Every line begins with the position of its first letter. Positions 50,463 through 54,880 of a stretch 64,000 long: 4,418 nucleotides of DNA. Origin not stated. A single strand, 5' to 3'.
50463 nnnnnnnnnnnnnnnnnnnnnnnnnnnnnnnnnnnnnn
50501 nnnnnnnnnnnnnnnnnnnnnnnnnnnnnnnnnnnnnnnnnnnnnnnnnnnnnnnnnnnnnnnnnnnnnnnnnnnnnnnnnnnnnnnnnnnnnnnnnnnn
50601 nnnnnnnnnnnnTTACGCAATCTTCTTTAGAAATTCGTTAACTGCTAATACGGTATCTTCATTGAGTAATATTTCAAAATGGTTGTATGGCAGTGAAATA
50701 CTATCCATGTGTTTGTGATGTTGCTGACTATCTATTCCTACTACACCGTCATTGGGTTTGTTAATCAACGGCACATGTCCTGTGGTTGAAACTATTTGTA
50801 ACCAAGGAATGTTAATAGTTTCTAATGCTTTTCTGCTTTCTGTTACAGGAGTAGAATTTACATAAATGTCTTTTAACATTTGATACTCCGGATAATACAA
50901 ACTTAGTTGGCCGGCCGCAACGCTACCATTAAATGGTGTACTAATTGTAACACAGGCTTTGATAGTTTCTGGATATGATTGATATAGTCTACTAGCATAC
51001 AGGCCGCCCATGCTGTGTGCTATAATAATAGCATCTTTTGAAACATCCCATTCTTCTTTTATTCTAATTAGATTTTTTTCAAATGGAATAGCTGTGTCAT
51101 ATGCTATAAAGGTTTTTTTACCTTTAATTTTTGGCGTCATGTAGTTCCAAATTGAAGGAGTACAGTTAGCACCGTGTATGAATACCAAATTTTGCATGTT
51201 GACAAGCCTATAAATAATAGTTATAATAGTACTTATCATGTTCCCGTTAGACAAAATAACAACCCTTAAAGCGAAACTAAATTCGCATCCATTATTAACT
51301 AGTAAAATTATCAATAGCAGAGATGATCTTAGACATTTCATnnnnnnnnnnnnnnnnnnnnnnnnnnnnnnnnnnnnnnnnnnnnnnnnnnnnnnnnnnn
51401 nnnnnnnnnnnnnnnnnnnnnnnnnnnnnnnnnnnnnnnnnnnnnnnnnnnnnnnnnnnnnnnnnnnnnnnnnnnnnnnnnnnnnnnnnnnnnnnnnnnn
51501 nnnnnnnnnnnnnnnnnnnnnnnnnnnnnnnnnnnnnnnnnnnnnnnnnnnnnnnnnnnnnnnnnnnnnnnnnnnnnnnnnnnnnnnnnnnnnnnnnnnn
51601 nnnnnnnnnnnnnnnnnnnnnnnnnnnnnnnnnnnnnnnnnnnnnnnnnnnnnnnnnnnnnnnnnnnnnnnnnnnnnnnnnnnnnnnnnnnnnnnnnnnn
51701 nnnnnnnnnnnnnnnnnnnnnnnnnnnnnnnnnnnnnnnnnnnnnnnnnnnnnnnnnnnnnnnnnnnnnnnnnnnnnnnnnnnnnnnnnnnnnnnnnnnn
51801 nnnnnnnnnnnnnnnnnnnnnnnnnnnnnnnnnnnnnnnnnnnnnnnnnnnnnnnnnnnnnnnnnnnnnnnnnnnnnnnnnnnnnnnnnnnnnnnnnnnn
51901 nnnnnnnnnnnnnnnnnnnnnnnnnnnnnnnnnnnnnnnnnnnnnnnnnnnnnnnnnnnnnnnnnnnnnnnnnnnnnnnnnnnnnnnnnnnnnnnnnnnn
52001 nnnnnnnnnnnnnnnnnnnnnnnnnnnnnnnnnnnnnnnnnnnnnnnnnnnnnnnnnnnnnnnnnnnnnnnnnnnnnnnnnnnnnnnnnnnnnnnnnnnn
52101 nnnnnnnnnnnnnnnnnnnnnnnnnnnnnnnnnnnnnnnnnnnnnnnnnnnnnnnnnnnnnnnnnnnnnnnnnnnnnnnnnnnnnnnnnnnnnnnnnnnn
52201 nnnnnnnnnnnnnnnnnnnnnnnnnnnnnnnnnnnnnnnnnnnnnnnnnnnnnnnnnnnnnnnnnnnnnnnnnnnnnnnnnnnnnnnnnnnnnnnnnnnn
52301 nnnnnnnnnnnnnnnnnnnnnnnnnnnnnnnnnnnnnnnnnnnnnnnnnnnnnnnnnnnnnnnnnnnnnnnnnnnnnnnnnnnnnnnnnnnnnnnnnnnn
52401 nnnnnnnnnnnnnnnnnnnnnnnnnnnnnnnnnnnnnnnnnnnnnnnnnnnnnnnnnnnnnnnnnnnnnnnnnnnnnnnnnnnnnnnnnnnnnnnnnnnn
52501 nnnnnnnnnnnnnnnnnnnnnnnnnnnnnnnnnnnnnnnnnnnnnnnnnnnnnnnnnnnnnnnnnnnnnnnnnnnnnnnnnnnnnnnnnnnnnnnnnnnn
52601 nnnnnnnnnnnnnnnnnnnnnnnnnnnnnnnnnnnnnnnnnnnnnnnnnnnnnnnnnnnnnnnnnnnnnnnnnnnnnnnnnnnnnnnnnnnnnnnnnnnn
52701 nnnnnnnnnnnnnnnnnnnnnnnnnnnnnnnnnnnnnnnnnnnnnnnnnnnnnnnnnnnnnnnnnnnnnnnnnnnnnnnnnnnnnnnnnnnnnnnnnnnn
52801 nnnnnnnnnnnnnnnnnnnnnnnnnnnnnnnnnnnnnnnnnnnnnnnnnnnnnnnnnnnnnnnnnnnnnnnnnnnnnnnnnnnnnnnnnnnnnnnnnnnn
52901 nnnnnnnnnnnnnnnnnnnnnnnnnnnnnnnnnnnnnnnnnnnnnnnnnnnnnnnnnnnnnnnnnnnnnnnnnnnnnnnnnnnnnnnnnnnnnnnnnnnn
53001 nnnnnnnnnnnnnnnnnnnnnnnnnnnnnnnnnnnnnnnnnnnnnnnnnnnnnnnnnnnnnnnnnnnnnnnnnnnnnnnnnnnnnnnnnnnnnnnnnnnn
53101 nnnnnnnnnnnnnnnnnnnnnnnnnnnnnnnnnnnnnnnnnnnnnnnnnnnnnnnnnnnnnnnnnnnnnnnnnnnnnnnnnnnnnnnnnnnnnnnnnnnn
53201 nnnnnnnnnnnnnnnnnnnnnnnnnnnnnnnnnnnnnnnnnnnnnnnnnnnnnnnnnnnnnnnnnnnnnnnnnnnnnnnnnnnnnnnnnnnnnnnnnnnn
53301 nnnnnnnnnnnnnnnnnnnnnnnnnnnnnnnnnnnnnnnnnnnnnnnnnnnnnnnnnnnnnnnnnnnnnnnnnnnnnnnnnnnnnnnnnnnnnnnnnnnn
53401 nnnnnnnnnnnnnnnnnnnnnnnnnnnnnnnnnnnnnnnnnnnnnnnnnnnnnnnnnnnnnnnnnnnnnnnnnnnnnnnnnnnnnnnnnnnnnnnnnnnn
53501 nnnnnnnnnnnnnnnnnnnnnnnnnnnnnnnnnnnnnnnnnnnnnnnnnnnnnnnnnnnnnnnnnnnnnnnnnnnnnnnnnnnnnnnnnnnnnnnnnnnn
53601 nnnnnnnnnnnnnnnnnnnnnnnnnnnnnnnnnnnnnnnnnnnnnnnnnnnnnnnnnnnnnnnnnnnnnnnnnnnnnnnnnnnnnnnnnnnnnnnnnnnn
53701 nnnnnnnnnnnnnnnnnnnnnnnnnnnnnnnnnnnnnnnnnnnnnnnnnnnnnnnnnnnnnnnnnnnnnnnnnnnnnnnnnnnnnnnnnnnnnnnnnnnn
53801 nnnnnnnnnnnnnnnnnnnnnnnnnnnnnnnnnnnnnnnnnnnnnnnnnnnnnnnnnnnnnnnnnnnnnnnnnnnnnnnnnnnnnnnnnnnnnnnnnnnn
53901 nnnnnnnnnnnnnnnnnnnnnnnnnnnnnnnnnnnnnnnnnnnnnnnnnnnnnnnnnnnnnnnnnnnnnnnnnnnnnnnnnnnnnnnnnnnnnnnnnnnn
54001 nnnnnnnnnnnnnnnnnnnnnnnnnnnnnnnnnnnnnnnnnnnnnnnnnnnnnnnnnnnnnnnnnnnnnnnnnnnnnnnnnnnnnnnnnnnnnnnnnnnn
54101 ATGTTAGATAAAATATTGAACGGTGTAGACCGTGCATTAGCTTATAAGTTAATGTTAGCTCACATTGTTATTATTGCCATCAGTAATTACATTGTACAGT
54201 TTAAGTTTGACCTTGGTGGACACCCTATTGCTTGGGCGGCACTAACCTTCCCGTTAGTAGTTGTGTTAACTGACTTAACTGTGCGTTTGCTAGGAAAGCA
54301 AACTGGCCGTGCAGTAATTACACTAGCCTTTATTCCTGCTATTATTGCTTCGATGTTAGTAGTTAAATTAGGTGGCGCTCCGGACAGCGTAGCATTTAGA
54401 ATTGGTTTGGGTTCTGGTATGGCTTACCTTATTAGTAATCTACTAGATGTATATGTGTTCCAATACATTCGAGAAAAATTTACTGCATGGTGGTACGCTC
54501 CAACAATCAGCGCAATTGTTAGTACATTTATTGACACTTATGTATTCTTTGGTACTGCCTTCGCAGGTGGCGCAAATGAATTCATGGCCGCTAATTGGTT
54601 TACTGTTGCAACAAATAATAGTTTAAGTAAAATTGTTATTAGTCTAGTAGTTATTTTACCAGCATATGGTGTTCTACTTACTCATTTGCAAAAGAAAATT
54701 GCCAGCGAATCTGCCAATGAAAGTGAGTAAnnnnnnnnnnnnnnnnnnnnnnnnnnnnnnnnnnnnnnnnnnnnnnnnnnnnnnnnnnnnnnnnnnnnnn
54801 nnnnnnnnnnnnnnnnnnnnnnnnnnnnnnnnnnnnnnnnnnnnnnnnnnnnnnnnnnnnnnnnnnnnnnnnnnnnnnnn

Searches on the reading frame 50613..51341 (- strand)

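Call 6: search_protein_families(library=pfam, proteins=[window:50613-51341:-], max_evalue=0.01)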
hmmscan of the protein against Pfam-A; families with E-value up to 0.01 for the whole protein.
window:50613-51341:- (242 aa): 5 families
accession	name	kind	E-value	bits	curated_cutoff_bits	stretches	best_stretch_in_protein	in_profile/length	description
PF00561.26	Abhydrolase_1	-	2.3e-06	27.9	25.8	1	103-152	70-122/245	alpha/beta hydrolase fold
PF12697.13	Abhydrolase_6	-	9.2e-06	26.9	26.3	1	52-147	1-106/217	Alpha/beta hydrolase family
PF07819.20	PGAP1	-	1.2e-05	25.7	24.3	1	96-166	85-157/233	PGAP1-like alpha/beta domain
PF12146.15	Hydrolase_4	-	8.3e-05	22.4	27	1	95-140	70-114/239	Serine aminopeptidase, S33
PF02450.21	LCAT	-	0.0071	16.1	21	1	101-147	120-172/392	Lecithin:cholesterol acyltransferase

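Call 7: search_protein_families(library=ncbifam, proteins=[window:50613-51341:-], max_evalue=0.01)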
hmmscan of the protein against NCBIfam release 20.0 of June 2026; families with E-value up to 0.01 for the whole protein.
window:50613-51341:- (242 aa): 7 families
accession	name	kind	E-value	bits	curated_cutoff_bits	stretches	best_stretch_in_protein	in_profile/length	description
TIGR02427.1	protocat_pcaD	equivalog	0.00014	21.3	255.85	0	93-135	71-112/251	3-oxoadipate enol-lactonase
TIGR01738.1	bioH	equivalog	0.001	18.8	206.95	0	100-134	63-97/245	pimeloyl-ACP methyl ester esterase BioH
TIGR01392.2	MetX_acetyl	equivalog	0.0021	17.2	500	1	96-140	122-166/351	homoserine O-acetyltransferase MetX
NF001209.0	PRK00175.1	equivalog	0.0025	16.7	331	1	95-139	141-185/381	homoserine O-acetyltransferase MetX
NF007674.0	PRK10349.1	equivalog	0.0066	16.1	449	0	102-135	74-107/256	pimeloyl-ACP methyl ester esterase BioH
NF011457.0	PRK14875.1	equivalog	0.0066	15.5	307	0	103-134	199-230/372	acetoin dehydrogenase dihydrolipoyllysine-residue acetyltransferase subunit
NF047916.1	MetX_succinyl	exception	0.0067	15.5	560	1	44-135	86-174/370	homoserine O-succinyltransferase MetX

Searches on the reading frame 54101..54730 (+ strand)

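Call 38: search_protein_families(library=pfam, proteins=[window:54101-54730:+], max_evalue=0.01)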
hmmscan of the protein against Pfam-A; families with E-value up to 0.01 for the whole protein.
window:54101-54730:+ (209 aa): 1 family
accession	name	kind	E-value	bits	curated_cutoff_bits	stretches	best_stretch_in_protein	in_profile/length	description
PF02592.20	Vut_1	-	1.4e-22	81.1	27.2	1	45-189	2-149/152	Putative vitamin uptake transporter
